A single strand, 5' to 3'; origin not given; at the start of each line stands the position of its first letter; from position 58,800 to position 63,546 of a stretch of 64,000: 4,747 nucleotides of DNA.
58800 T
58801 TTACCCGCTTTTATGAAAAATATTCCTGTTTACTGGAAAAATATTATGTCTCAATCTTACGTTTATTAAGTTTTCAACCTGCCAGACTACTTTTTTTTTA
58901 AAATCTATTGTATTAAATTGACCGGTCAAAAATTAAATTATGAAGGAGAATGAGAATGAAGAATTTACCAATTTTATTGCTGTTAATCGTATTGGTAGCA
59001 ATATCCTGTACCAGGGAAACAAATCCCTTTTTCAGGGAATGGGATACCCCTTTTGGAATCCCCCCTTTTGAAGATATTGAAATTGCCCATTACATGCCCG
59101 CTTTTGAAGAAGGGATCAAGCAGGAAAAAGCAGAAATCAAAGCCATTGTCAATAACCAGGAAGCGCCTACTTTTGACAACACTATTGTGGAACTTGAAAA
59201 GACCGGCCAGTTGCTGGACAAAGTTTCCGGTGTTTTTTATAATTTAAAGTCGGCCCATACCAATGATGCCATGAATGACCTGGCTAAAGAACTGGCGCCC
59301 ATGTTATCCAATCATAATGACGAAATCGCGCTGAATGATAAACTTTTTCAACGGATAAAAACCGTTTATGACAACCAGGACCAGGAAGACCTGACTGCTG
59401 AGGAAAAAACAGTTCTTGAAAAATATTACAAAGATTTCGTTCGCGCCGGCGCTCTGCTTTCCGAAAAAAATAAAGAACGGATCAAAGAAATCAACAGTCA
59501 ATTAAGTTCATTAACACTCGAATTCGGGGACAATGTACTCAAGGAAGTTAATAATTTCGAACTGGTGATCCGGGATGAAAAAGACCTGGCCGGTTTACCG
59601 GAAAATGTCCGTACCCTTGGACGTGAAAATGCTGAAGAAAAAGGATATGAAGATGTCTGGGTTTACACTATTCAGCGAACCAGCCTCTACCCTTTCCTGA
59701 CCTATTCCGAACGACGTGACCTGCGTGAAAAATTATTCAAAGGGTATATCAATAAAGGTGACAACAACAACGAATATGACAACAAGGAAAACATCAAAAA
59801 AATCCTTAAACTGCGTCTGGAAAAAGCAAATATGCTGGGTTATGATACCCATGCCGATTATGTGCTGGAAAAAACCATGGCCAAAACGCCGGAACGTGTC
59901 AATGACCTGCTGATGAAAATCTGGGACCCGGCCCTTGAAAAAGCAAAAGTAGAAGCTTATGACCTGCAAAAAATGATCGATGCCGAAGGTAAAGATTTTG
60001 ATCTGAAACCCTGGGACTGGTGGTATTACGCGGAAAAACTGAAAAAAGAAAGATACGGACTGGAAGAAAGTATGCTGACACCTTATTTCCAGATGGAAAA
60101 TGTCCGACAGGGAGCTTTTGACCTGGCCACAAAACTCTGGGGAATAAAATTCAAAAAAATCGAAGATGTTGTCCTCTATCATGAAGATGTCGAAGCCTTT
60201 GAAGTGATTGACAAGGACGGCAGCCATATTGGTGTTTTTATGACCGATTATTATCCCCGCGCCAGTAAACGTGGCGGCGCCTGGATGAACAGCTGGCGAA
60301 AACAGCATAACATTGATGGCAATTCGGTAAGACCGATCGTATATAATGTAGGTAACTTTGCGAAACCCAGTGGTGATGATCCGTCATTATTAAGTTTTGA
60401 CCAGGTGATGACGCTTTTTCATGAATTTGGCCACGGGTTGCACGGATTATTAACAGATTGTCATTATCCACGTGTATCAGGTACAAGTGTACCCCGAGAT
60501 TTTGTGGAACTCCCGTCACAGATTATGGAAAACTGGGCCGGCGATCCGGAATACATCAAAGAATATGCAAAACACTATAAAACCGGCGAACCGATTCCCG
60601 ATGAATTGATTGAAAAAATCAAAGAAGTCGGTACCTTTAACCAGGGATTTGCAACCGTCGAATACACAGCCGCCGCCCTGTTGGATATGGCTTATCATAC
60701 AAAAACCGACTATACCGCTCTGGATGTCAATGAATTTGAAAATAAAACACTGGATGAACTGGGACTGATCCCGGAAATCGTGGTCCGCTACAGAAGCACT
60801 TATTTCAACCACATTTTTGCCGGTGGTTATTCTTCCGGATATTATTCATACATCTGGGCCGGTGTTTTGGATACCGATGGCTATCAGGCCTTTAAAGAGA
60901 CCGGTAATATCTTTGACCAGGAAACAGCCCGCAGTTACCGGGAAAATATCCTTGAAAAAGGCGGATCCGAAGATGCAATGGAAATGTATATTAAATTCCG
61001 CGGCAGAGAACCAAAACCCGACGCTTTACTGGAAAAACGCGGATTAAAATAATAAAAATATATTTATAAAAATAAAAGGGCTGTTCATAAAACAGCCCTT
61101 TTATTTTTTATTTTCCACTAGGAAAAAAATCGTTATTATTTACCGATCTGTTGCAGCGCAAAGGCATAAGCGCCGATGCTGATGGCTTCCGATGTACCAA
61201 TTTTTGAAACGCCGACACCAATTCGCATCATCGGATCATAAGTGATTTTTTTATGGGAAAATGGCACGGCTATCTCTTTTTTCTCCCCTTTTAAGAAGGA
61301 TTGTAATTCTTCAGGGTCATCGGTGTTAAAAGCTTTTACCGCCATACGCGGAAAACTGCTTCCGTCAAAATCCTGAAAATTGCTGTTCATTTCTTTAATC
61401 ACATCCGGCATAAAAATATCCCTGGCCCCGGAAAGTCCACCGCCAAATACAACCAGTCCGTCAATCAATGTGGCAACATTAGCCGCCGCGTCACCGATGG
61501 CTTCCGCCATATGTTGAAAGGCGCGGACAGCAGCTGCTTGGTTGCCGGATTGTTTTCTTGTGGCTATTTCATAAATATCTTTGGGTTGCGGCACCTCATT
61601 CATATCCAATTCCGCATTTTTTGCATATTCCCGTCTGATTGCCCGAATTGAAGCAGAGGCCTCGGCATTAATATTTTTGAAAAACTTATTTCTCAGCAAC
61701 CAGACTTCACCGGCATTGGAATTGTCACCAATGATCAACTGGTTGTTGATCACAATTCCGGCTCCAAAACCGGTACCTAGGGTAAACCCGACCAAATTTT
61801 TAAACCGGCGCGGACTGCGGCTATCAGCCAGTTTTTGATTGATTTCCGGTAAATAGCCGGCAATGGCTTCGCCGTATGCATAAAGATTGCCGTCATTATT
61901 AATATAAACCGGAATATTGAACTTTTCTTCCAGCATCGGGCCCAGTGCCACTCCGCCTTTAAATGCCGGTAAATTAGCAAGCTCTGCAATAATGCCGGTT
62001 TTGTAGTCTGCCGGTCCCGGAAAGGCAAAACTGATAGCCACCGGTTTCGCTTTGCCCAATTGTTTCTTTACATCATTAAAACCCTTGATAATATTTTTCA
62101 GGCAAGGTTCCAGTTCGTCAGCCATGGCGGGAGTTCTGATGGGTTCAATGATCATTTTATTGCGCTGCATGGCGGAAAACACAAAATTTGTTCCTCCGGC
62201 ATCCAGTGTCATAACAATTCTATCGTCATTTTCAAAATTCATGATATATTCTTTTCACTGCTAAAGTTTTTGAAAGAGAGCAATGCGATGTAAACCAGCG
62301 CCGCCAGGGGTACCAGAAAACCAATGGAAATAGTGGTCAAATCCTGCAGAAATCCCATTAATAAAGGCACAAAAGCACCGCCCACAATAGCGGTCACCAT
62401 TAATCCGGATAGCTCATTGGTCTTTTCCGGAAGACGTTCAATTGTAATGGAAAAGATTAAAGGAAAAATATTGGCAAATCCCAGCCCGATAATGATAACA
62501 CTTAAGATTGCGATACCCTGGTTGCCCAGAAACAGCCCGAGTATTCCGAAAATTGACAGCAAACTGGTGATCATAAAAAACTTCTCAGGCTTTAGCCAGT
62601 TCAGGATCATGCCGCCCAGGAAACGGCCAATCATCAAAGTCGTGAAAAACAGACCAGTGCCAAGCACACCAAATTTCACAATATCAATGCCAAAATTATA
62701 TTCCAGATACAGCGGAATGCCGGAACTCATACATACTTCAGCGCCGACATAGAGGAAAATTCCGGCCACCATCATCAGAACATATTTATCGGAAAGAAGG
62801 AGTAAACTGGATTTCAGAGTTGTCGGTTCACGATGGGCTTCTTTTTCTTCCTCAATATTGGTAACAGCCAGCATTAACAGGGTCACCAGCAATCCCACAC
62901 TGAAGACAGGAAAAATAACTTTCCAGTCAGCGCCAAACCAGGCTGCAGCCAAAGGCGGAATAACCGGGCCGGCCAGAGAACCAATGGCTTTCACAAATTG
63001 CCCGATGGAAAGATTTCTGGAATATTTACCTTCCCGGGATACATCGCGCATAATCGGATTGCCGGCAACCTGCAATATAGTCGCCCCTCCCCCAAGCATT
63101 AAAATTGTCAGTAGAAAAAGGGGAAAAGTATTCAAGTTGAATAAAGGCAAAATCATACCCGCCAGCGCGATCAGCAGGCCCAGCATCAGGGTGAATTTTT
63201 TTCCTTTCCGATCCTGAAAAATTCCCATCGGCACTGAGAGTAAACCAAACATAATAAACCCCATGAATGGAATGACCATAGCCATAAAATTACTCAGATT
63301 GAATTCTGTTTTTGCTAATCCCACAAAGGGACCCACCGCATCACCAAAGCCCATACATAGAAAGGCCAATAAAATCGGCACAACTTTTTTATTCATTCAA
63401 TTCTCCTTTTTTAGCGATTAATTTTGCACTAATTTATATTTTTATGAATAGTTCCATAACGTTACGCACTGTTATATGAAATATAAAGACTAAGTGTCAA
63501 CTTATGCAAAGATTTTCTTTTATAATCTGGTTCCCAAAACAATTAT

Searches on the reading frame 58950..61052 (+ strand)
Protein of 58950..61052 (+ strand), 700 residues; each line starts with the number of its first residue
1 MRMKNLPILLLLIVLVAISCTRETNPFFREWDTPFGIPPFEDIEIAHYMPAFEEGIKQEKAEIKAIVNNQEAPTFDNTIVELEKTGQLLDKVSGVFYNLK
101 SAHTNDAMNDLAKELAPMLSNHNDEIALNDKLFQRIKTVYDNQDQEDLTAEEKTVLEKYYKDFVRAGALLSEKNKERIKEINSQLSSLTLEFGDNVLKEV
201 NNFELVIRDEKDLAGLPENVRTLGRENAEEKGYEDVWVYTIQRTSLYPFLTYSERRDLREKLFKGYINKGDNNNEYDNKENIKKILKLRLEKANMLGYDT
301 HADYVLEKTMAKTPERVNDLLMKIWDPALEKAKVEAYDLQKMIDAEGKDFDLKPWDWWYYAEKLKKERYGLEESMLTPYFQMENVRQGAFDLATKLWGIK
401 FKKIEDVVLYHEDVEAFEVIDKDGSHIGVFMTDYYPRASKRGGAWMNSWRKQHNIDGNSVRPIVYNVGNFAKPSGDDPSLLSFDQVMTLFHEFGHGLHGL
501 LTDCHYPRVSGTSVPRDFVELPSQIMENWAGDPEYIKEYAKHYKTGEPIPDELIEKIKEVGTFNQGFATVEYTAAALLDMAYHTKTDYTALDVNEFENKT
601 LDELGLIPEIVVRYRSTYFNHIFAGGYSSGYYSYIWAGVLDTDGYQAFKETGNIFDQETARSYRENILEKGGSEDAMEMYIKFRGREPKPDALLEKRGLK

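Call 7: search_protein_families(library=pfam, proteins=[window:58950-61052:+], max_evalue=0.001)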
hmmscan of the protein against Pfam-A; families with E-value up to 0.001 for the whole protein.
window:58950-61052:+ (700 aa): 1 family
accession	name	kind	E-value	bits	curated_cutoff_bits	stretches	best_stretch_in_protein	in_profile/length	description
PF01432.26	Peptidase_M3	-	1.7e-134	450.1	27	1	249-698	1-456/457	Peptidase family M3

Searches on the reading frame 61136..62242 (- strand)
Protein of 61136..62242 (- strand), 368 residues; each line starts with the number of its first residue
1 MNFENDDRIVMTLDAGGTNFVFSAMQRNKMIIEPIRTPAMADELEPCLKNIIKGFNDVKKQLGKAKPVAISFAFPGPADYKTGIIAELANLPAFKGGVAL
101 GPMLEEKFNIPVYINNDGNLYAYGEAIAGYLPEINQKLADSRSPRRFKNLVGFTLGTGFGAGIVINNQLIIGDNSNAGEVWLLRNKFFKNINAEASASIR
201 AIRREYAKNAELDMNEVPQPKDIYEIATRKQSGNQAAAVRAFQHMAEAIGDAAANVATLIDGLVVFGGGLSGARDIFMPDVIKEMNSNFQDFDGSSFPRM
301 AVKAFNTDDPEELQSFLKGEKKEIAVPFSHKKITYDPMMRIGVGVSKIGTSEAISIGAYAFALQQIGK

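Call 82: search_protein_families(library=ncbifam, proteins=[window:61136-62242:-], max_evalue=0.001)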
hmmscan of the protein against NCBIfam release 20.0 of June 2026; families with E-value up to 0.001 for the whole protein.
window:61136-62242:- (368 aa): 12 families
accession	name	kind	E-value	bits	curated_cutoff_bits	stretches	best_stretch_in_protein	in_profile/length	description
TIGR00744.1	ROK_glcA_fam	subfamily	8.2e-21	74.6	260.35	1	12-285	2-276/318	ROK family glucokinase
NF009835.0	PRK13310.1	equivalog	3.1e-15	56.3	380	1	12-183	4-158/303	N-acetylglucosamine kinase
NF007251.0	PRK09698.1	equivalog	1.6e-12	47.3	253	1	7-180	5-164/304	allose kinase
NF042998.1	bglucokin_BglK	equivalog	9.6e-12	44.7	550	1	12-278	5-251/291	beta-glucoside kinase BglK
NF047937.1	TransRegNagC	equivalog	2e-10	40.4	650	1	41-285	115-352/399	DNA-binding transcriptional regulator NagC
NF045550.1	FrctkaseScrK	equivalog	9.3e-10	38.4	400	1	12-181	7-158/293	fructokinase ScrK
NF007108.0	PRK09557.1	equivalog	3.7e-09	36.3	443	1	11-277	4-262/303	fructokinase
NF003461.0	PRK05082.1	subfamily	8.4e-08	31.9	283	1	10-283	3-255/291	N-acetylmannosamine kinase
NF045551.1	GK_Pyrobac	equivalog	9e-08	31.7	500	1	68-302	49-264/294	ATP-dependent glucokinase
NF049930.1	TransRegMlc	equivalog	1.4e-07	31.2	530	1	39-284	116-357/405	sugar metabolism global transcriptional regulator Mlc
NF047821.1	NactlManKinNanK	equivalog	6e-07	29.3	450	1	10-285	3-257/288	N-acetylmannosamine kinase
NF009836.0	PRK13311.1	equivalog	2.8e-05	23.5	551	1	12-183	4-158/256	N-acetyl-D-glucosamine kinase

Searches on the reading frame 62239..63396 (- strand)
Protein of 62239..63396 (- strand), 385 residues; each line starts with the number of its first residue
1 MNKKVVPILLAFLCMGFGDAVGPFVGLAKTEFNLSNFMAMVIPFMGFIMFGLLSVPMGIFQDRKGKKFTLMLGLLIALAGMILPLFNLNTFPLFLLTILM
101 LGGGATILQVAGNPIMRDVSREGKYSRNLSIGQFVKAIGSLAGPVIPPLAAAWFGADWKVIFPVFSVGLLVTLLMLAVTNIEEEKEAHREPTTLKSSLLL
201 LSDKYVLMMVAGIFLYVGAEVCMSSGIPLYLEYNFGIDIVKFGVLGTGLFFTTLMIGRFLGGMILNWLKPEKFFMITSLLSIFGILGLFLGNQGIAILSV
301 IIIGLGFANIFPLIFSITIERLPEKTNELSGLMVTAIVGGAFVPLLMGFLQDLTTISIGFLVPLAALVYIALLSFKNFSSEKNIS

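Call 82: search_protein_families(library=ncbifam, proteins=[window:62239-63396:-], max_evalue=0.001)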
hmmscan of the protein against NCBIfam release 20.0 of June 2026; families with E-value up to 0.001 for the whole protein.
window:62239-63396:- (385 aa): 5 families
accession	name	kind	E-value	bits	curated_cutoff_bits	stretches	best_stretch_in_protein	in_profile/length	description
TIGR01272.1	gluP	subfamily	8e-28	97.8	202.55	1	169-371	105-308/310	glucose/galactose MFS transporter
TIGR00885.1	fucP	equivalog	1.5e-20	73.8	280.4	2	164-375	196-409/410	L-fucose:H+ symporter permease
NF046060.1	NagP_SO3503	equivalog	6.3e-16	58.3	625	1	22-376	26-417/423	N-acetylglucosamine MFS transporter NagP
NF007524.0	PRK10133.1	equivalog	2e-15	56.6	427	2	166-381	217-434/438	L-fucose:H+ symporter permease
TIGR00896.1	CynX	subfamily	1.1e-08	34.6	406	1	20-354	18-349/355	CynX/NimT family MFS transporter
